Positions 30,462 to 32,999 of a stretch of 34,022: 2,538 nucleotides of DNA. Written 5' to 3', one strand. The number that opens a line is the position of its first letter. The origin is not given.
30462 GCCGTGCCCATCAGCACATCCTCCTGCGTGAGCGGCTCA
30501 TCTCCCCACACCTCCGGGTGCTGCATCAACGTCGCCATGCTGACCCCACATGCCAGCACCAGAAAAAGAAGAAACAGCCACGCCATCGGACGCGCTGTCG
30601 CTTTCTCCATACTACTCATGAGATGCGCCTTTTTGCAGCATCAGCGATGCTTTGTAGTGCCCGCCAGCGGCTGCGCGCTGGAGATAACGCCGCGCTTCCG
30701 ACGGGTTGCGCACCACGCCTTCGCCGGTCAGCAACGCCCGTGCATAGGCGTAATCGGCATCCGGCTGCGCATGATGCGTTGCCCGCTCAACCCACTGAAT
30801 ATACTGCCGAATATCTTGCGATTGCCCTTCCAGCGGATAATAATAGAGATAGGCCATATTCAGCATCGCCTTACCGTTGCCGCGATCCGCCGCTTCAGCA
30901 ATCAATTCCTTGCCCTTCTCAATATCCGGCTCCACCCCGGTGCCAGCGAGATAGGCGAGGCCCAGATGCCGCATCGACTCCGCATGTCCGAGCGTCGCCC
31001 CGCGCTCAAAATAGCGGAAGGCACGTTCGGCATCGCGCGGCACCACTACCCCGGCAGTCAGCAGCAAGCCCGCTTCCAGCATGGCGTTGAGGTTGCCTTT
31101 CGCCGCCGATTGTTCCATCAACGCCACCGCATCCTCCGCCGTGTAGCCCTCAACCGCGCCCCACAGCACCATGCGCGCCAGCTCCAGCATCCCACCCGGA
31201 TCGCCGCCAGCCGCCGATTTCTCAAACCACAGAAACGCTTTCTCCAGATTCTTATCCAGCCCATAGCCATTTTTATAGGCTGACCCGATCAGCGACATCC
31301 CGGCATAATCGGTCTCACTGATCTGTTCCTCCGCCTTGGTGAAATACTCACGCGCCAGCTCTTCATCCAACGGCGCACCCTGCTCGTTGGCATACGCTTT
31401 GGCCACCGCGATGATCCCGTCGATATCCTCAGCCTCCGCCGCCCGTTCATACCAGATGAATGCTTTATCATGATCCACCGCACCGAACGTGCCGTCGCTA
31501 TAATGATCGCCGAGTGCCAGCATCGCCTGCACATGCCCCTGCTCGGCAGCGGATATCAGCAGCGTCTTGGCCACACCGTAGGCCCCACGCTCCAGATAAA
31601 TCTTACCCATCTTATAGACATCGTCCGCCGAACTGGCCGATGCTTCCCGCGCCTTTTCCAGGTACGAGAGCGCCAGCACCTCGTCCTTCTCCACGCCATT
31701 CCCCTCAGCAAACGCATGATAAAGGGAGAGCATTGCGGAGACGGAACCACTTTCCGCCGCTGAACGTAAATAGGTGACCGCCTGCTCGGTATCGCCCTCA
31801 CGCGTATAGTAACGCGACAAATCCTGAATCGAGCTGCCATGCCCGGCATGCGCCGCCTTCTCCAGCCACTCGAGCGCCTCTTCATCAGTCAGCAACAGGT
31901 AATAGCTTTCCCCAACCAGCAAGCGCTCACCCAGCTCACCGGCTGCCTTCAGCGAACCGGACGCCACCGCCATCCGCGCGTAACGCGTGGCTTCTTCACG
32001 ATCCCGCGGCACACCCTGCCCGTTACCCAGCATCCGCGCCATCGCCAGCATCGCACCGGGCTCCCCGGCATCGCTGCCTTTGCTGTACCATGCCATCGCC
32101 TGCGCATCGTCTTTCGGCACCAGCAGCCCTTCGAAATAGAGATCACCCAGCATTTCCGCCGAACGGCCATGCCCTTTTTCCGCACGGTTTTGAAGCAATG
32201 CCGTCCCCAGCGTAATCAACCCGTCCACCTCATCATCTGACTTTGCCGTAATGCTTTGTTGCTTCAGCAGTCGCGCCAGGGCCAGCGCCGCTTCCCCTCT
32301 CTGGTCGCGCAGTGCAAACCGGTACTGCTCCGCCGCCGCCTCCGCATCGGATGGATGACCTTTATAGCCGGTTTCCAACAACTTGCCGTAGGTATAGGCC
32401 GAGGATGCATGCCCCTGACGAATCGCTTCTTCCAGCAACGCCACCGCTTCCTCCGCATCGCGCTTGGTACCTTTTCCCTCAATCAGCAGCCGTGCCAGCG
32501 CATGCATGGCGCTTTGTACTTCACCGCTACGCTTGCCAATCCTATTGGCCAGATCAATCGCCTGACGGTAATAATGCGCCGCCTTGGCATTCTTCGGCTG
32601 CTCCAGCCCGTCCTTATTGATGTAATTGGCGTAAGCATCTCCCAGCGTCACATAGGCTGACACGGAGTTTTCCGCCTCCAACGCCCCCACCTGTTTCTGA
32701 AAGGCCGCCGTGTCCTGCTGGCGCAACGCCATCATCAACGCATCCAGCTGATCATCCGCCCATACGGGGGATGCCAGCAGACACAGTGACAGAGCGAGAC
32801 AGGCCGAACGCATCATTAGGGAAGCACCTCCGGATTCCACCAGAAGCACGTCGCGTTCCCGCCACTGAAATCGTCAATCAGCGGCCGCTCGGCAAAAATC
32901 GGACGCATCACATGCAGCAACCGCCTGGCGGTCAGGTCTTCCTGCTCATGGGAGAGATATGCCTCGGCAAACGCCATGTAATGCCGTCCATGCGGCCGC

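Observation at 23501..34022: Alginate-type O-acetylation plus lyase machinery split over two convergent operons, with no synthase in view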

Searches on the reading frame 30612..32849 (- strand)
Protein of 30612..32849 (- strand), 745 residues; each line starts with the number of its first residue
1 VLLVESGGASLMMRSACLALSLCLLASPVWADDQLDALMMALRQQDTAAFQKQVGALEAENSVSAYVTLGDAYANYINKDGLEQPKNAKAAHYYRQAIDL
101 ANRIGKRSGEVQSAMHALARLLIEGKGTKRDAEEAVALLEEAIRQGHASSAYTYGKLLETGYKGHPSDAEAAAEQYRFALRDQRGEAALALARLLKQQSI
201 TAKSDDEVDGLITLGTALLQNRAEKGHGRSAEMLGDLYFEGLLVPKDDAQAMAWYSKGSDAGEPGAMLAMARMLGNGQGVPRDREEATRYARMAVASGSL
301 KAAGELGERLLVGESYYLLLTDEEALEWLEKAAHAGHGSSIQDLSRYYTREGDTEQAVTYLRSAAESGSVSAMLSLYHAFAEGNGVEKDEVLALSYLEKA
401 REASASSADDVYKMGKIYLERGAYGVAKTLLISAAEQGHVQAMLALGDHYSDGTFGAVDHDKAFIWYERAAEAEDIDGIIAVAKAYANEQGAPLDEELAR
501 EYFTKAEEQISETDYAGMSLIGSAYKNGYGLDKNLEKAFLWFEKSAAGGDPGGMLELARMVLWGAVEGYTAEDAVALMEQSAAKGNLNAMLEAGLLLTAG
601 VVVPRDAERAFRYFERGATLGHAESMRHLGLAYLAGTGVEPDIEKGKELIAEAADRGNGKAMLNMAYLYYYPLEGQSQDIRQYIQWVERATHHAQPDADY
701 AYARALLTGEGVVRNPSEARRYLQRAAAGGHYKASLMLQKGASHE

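Call 3: search_protein_families(library=pfam, proteins=[window:30612-32849:-], max_evalue=0.01)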
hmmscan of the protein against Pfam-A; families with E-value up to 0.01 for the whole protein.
window:30612-32849:- (745 aa): 3 families
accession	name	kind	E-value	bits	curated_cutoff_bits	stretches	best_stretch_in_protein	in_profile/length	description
PF08238.18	Sel1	-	4.3e-70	230.1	30.7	8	696-731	1-36/36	Sel1 repeat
PF23310.1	TPR_27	-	1.4e-06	28.4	27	0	129-158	42-71/110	Plant tetratrico peptide repeats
PF25064.1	ARM_TT21_5th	-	2.8e-05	24.8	27.8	0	346-419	43-117/117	TT21 fifth ARM repeats domain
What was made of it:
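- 30612..32816 (-): Long periplasmic Sel1-repeat protein (734 aa from ATG 32816; the ORF extends to GTG 32849), with a signal peptide. Pfam Sel1, 8 repeats, 230 bits (call 3).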

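Call 4: search_protein_families(library=ncbifam, proteins=[window:30612-32849:-], max_evalue=0.01)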
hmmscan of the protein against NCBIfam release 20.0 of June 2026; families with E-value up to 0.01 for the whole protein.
window:30612-32849:- (745 aa): 5 families
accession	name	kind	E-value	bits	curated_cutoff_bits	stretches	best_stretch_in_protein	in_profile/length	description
NF047621.1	FlgprotMotXVib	equivalog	2e-31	109.1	330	4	211-297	91-177/211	flagellar protein MotX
NF045484.1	TransRegExoR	equivalog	1.6e-15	57.1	450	0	687-734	152-199/267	exopolysaccharide production regulator ExoR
NF033786.1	phenyl_MerG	equivalog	1.6e-14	54.4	350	2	235-303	116-185/217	phenylmercury resistance protein MerG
NF038194.1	AlgK_TPR_lipo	equivalog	1.9e-14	53.2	700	4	344-483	272-411/448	alginate biosynthesis TPR repeat lipoprotein AlgK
NF047558.1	TPR_END_plus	domain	2.1e-07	30.7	32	0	344-368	5-29/56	TPR end-of-group domain-containing protein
